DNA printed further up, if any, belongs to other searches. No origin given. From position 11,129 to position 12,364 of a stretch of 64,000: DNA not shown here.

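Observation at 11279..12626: Unassigned 311-aa protein plus EVE protein: candidate nuclease-reader pair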

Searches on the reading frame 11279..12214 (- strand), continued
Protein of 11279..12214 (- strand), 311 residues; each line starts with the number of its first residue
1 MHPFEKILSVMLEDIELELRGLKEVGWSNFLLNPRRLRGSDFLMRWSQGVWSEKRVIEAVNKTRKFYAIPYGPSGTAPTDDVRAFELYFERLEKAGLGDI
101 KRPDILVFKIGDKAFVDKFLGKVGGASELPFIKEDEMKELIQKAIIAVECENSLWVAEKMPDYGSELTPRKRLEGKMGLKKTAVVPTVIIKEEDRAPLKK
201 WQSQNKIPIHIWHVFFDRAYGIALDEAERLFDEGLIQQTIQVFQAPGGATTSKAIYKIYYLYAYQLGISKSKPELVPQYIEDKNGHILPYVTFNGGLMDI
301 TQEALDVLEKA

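Call 43: find_homologous_proteins(query=A4, max_evalue=0.001)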
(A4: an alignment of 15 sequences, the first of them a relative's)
Query A4 (15 sequences) (319 aa, profile of the alignment): 344 proteins with E <= 0.001 among 7265 candidates; the best 120 are listed.
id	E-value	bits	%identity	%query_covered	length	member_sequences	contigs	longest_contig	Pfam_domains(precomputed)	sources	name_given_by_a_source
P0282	8.3e-97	341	39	96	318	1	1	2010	PF09545.16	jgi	-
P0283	2.6e-96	340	42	87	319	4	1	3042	PF09545.16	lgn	-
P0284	9.4e-96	338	43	87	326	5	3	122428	PF09545.16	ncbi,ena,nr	ncbi:MAG: AccI family restriction endonuclease [Candidatus Dadabacteria bacterium]|nr:AccI family re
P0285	2.1e-95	337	42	87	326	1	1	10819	PF09545.16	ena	-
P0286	4.1e-95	336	39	88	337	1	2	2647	PF09545.16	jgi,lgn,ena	jgi:hypothetical protein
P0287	4.4e-95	336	42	86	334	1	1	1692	PF09545.16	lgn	-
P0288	1.4e-94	334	41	87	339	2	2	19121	PF09545.16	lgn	-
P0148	1.7e-94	334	100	100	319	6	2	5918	PF09545.16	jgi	jgi:hypothetical protein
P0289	1.7e-94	334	43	87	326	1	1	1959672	PF09545.16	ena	-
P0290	1.7e-94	334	41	88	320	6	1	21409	PF09545.16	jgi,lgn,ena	-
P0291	3.1e-94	333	42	85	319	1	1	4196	PF09545.16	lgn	-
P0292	3.4e-94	333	40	95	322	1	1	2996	PF09545.16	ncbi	-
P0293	4.8e-94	332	43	85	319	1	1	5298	PF09545.16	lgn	-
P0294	9.5e-94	331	39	87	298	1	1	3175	PF09545.16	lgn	-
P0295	1.2e-93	331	41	85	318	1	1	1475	PF09545.16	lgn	-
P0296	1.2e-93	331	36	85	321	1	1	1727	PF09545.16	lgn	-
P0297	1.8e-93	331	41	87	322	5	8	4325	PF09545.16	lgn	-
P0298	1.9e-93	330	39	96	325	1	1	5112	PF09545.16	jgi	jgi:hypothetical protein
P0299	2.2e-93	330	37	96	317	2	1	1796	PF09545.16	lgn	-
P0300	3.0e-93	330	40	87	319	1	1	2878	PF09545.16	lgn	-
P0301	3.5e-93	330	39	87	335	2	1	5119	PF09545.16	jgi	-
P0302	9.3e-93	328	38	96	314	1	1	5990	PF09545.16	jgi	jgi:hypothetical protein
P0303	9.8e-93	328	39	95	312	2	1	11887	PF09545.16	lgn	-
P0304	9.9e-93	328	39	87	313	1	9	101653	PF09545.16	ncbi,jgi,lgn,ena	-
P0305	9.9e-93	328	39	87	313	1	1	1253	PF09545.16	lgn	-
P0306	1.2e-92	328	39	87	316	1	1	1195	PF09545.16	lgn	-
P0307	1.2e-92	328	38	96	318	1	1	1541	PF09545.16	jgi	jgi:hypothetical protein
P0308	1.3e-92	328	42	87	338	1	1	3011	PF09545.16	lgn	-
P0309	1.4e-92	328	38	96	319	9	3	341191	PF09545.16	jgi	jgi:hypothetical protein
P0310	1.4e-92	328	40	87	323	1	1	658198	PF09545.16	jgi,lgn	-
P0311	1.4e-92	328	38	96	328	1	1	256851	PF09545.16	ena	-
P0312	1.5e-92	328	40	87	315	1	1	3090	PF09545.16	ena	-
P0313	1.5e-92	328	39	90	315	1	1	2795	PF09545.16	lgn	-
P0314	1.5e-92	327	40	96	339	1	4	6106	PF09545.16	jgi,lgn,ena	-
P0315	1.6e-92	327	40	95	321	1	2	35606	PF09545.16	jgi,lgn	jgi:hypothetical protein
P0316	1.7e-92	327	38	95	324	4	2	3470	PF09545.16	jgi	jgi:hypothetical protein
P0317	1.7e-92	327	37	95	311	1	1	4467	PF09545.16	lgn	-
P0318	1.9e-92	327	39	87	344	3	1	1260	PF09545.16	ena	-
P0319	2.0e-92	327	38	96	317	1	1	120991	PF09545.16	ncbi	-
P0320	2.0e-92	327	41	87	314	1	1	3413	PF09545.16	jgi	-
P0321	2.8e-92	327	38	96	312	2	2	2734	PF09545.16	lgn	-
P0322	3.2e-92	326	43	85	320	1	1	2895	PF09545.16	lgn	-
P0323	3.4e-92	326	40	86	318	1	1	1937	PF09545.16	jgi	-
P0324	3.8e-92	326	39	95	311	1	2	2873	PF09545.16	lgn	-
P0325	4.8e-92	326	39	87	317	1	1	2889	PF09545.16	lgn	-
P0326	5.7e-92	326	40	87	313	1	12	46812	PF09545.16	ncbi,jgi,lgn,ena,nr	ncbi:MAG: type II restriction endonuclease [Ignavibacteria bacterium GWB2_35_12]|nr:MAG: type II res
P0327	5.9e-92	326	37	87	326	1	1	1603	PF09545.16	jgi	jgi:hypothetical protein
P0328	6.1e-92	326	40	87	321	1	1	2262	PF09545.16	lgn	-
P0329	6.9e-92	325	36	95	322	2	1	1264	PF09545.16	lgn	-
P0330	7.9e-92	325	40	87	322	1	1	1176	PF09545.16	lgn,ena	-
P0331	8.7e-92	325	41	87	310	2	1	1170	PF09545.16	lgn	-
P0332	1.2e-91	325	37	98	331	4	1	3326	PF09545.16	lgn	-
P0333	1.3e-91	324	39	97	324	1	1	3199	PF09545.16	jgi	jgi:hypothetical protein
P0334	1.5e-91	324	37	98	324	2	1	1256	PF09545.16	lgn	-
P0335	1.6e-91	324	41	87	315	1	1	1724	PF09545.16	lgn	-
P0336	1.6e-91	324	41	85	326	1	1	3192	PF09545.16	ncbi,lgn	-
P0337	2.3e-91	324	40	92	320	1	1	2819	PF09545.16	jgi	jgi:hypothetical protein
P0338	2.3e-91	324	37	96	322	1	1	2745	PF09545.16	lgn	-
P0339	2.3e-91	324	40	87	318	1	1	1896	PF09545.16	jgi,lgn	jgi:hypothetical protein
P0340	3.7e-91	323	38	87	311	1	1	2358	PF09545.16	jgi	jgi:hypothetical protein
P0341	4.3e-91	323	41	87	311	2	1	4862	PF09545.16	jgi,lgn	jgi:hypothetical protein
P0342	4.3e-91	323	37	95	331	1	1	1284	PF09545.16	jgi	jgi:hypothetical protein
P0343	4.4e-91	323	40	87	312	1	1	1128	PF09545.16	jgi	jgi:hypothetical protein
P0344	5.3e-91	322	40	96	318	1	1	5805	PF09545.16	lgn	-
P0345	6.1e-91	322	40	86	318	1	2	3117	PF09545.16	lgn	-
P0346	6.4e-91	322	40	87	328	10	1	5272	PF09545.16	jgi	jgi:hypothetical protein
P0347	7.0e-91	322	36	96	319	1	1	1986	PF09545.16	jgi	-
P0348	7.7e-91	322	38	86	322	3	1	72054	PF09545.16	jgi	jgi:hypothetical protein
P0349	8.3e-91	322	38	92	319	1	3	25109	PF09545.16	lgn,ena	-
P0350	9.8e-91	322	40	87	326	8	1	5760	PF09545.16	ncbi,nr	ncbi:MAG: AccI family restriction endonuclease [bacterium]|nr:AccI family restriction endonuclease [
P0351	1.0e-90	321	37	87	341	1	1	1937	PF09545.16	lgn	-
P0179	1.1e-90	321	29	86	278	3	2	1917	PF09545.16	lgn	-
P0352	1.2e-90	321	40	94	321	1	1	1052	PF09545.16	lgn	-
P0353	1.2e-90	321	42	87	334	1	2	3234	PF09545.16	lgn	-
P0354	1.2e-90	321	38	96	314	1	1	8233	PF09545.16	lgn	-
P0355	1.4e-90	321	39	87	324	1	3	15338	PF09545.16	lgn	-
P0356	1.5e-90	321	38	96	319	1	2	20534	PF09545.16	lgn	-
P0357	1.6e-90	321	39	87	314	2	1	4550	PF09545.16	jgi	jgi:hypothetical protein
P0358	1.9e-90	321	39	95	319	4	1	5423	PF09545.16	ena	-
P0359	2.0e-90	321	37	85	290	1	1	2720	PF09545.16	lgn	-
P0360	2.1e-90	320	40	87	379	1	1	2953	PF09545.16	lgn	-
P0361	2.2e-90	320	40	86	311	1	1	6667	PF09545.16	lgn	-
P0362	2.3e-90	320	39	94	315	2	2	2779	PF09545.16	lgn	-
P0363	2.9e-90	320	38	89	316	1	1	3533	PF09545.16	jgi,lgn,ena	-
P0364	3.0e-90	320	38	85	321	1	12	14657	PF09545.16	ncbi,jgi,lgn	jgi:hypothetical protein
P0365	3.1e-90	320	41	87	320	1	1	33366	PF09545.16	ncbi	-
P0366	5.2e-90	319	41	87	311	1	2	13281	PF09545.16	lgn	-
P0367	6.1e-90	319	37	96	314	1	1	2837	PF09545.16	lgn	-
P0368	6.2e-90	319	40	96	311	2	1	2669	PF09545.16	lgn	-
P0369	8.0e-90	319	40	85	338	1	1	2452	PF09545.16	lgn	-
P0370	8.1e-90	319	39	87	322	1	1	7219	PF09545.16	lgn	-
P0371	8.6e-90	318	39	87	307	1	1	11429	PF09545.16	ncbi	ncbi:MAG: AccI family restriction endonuclease [bacterium]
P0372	9.0e-90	318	38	94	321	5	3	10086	PF09545.16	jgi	jgi:hypothetical protein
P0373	9.1e-90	318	40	90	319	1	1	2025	PF09545.16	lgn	-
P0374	9.1e-90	318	38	94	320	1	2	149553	PF09545.16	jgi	jgi:AccI restriction endonuclease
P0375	1.0e-89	318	38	87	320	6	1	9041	PF09545.16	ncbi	-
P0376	1.1e-89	318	41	87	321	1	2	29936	PF09545.16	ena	-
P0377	1.2e-89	318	40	87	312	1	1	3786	PF09545.16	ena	-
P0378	1.3e-89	318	37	96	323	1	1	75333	PF09545.16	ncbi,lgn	-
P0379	1.5e-89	318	37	97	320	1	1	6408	PF09545.16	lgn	-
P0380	1.7e-89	317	40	85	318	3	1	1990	PF09545.16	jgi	-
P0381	1.8e-89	317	41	87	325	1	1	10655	PF09545.16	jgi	jgi:hypothetical protein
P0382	2.0e-89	317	37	87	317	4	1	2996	PF09545.16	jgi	jgi:hypothetical protein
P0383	2.6e-89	317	39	85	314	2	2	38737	PF09545.16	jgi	jgi:hypothetical protein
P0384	2.7e-89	317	38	94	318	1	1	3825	PF09545.16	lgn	-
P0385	3.4e-89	317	37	95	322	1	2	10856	PF09545.16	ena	-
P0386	3.6e-89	316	39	96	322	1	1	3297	PF09545.16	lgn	-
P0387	3.8e-89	316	36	97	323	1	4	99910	PF09545.16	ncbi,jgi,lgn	ncbi:MAG TPA: AccI family restriction endonuclease [Ktedonobacterales bacterium]|jgi:hypothetical pr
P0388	4.1e-89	316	40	87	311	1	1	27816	PF09545.16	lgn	-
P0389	4.2e-89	316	43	87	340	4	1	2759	PF09545.16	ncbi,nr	ncbi:MAG: AccI family restriction endonuclease [Armatimonadetes bacterium]|nr:AccI family restrictio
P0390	4.8e-89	316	35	95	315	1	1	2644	PF09545.16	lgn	-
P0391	4.8e-89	316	39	85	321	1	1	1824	PF09545.16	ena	-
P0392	4.8e-89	316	81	98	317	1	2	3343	PF09545.16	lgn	-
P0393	5.1e-89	316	37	87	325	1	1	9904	PF09545.16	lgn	-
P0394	5.8e-89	316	38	94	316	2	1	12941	PF09545.16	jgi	jgi:hypothetical protein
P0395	6.9e-89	315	40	93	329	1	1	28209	PF09545.16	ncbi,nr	ncbi:MAG: AccI family restriction endonuclease [Acidobacteria bacterium]|nr:AccI family restriction 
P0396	7.2e-89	315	40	87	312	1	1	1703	PF09545.16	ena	-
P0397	7.5e-89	315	40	94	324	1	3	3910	PF09545.16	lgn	-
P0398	9.9e-89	315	38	87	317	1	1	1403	PF09545.16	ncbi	-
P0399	1.0e-88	315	39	87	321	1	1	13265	PF09545.16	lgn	-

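Call 52: search_protein_families(library=padloc, proteins=[window:11279-12214:-], max_evalue=0.01)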
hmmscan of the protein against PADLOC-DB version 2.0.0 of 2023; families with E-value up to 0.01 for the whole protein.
window:11279-12214:- (311 aa): 1 family
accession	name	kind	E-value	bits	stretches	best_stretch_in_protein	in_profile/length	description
PDLC03401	REase_II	-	4.2e-12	43.8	2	39-160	35-148/366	Type II restriction enzyme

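Call 53: search_protein_families(library=phrogs, proteins=[window:11279-12214:-], max_evalue=0.01)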
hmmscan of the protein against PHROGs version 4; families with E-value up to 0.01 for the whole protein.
window:11279-12214:- (311 aa): 0 families

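Call 54: predict_structure(alignment_id=A5)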
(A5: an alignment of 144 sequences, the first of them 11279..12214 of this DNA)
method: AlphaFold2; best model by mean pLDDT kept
length: 311 residues; sequences in the alignment: 144
mean_pLDDT: 88.4   pTM: 0.82
mean pLDDT of the five models: 88.4, 88.2, 87.7, 86.7, 85.4
residues with pLDDT >= 90: 203; 70-90: 77; 50-70: 30; < 50: 1
segments of 3 or more residues with pLDDT < 50: none
pLDDT, mean of each block of 10 residues (from residue 1): 72 70 55 61 87 96 96 81 79 77 95 97 93 92 98 96 96 93 96 96 97 97 98 95 74 94 97 91 79 94 98 93
secondary structure, 60 per line:
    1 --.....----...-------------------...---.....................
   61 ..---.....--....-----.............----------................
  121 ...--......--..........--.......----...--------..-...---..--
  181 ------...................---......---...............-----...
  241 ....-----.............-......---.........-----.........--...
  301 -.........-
elements in order: H3-7 H40-62 E66-70 H73-76 H82-94 E105-109 H110-123 H126-131 H134-143 E146-152 E187-191 H192-205 E209-214 E218-223 H224-232 E238-244 E250-259 E264-269 E273-281 E287-295 E298-300 H302-310

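Call 58: fold_search(model_id=the predicted structure, library=pdb)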
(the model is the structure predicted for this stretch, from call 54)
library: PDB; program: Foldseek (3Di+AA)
matches with E <= 10: 368; with E <= 0.001: 0
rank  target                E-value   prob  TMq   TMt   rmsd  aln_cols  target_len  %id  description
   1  2w8m_B                2.0e-02  0.97  0.29  0.49  10.9       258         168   10  Structure of D212, a nuclease from a fusselovirus. (released 2009-02-03)
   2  5yh1                  3.2e-02  0.06  0.10  0.08  16.8       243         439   13  Member of s1p family of ribosomal proteins PF0399 DHH domain (released 2018-08-01)
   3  2eo0_A                3.8e-02  0.99  0.25  0.55   6.3       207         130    9  Crystal Structure of Holliday Junction Resolvase ST1444 (released 2007-10-02)
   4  2wcw_D                4.1e-02  0.99  0.29  0.66   6.8       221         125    8  1.6A resolution structure of Archaeoglobus fulgidus Hjc, a Holliday junction resolvase from an archaeal hyperthermophi (released 2009-03-24)
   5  2wcw_A                5.8e-02  0.97  0.27  0.61   6.7       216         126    8  1.6A resolution structure of Archaeoglobus fulgidus Hjc, a Holliday junction resolvase from an archaeal hyperthermophi (released 2009-03-24)
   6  2eo0_B                6.5e-02  0.97  0.24  0.54   6.5       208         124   10  Crystal Structure of Holliday Junction Resolvase ST1444 (released 2007-10-02)
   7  3udg_B                7.7e-02  0.15  0.10  0.13  18.9       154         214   12  Structure of Deinococcus radiodurans SSB bound to ssDNA (released 2012-05-16)
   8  2wcw_B                9.8e-02  0.98  0.29  0.68   5.9       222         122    8  1.6A resolution structure of Archaeoglobus fulgidus Hjc, a Holliday junction resolvase from an archaeal hyperthermophi (released 2009-03-24)
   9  2w8m_A                9.8e-02  0.92  0.21  0.37   4.6       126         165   13  Structure of D212, a nuclease from a fusselovirus. (released 2009-02-03)
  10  2wiw_B                1.1e-01  0.92  0.26  0.60   6.9       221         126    8  Crystal structures of Holliday junction resolvases from Archaeoglobus fulgidus bound to DNA substrate (released 2009-05-26)
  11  1zp7_B                1.1e-01  0.75  0.17  0.32  11.2       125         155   11  The structure of Bacillus subtilis RecU Holliday junction resolvase and its role in substrate selection and sequence s (released 2005-09-20)
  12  2wcw_C                1.4e-01  0.96  0.29  0.69   6.7       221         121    8  1.6A resolution structure of Archaeoglobus fulgidus Hjc, a Holliday junction resolvase from an archaeal hyperthermophi (released 2009-03-24)
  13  2vw9_A                1.7e-01  0.20  0.10  0.25  13.6       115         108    8  Single stranded DNA binding protein complex from Helicobacter pylori (released 2009-06-02)
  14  7f25_A                1.7e-01  0.15  0.10  0.23  11.7       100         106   11  Crystal structure of SSB from Salmonella enterica serovar Typhimurium LT2. (released 2022-05-04)
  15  2wcz_A                1.8e-01  0.87  0.27  0.61   6.3       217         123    8  1.6A resolution structure of Archaeoglobus fulgidus Hjc, a Holliday junction resolvase from an archaeal hyperthermophi (released 2009-03-24)
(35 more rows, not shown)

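Call 67: find_encoding_contigs(protein=P0073, flank=5000, max_places=2)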
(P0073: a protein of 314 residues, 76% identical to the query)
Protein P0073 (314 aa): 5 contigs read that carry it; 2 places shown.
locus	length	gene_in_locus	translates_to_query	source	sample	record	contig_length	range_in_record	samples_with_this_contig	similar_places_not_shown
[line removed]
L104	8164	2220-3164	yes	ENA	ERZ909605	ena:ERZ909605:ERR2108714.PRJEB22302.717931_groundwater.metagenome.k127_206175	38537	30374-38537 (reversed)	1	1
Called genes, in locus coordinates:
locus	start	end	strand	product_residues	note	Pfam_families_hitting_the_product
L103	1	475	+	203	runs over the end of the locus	PF03551:PadR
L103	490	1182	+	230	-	PF02463:SMC_N (faint), PF00005:ABC_tran, PF13304:AAA_21 (faint)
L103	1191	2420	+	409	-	PF07705:CARDB (faint)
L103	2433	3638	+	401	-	PF12704:MacB_PCD, PF02687:FtsX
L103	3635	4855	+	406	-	PF12704:MacB_PCD, PF02687:FtsX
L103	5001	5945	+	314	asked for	PF09545:RE_AccI (weak)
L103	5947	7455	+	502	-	PF02384:N6_Mtase, PF07669:Eco57I, PF22837:M_Eco57I_C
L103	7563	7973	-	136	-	PF00293:NUDIX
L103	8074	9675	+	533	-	PF04715:, PF00425:Chorismate_bind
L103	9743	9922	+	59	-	-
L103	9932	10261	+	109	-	-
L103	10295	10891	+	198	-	PF00117:GATase, PF07722:Peptidase_C26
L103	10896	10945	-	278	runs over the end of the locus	PF02498:Bro-N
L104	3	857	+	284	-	?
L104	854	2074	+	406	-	PF12704:MacB_PCD, PF02687:FtsX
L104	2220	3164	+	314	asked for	PF09545:RE_AccI (weak)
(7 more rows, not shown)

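Call 68: find_encoding_contigs(protein=P0087, flank=5000, max_places=2)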
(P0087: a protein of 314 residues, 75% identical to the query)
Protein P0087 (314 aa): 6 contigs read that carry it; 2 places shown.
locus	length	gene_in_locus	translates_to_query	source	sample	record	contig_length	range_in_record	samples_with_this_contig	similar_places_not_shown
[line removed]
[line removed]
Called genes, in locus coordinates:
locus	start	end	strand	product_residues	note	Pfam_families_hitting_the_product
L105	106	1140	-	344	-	-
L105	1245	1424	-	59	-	-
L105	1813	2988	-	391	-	PF02899:Phage_int_SAM_1 (faint), PF00589:Phage_integrase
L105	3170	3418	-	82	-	-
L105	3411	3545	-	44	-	-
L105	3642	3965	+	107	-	-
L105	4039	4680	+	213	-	-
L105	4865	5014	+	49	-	-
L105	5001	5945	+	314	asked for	PF09545:RE_AccI (weak)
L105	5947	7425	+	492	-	PF02384:N6_Mtase, PF07669:Eco57I, PF22837:M_Eco57I_C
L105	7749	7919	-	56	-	PF08845:SymE_toxin (weak)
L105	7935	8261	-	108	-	PF12599:DUF3768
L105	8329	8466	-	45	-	-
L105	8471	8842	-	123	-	-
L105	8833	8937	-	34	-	-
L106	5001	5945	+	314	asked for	PF09545:RE_AccI (weak)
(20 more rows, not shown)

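Call 69: find_encoding_contigs(protein=P0013, flank=5000, max_places=2)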
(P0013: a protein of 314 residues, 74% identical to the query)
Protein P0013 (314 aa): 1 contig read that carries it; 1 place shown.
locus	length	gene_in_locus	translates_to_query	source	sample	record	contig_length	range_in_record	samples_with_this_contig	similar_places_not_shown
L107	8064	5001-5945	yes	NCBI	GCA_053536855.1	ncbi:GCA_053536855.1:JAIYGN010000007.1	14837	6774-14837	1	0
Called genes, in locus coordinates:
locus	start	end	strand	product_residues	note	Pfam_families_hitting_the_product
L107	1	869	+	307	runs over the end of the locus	PF00482:T2SSF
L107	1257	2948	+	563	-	PF04208:MtrA (weak), PF00303:Thymidylat_synt, PF14251:PterinBD-DUF4346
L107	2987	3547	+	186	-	PF06559:DCD_N, PF22769:DCD, PF22569:DCD_C, PF00692:dUTPase (weak)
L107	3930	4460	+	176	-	PF00252:Ribosomal_L16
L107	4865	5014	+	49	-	-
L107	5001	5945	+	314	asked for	PF09545:RE_AccI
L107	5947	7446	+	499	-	PF02384:N6_Mtase, PF20473:MmeI_Mtase (faint), PF07669:Eco57I, PF22837:M_Eco57I_C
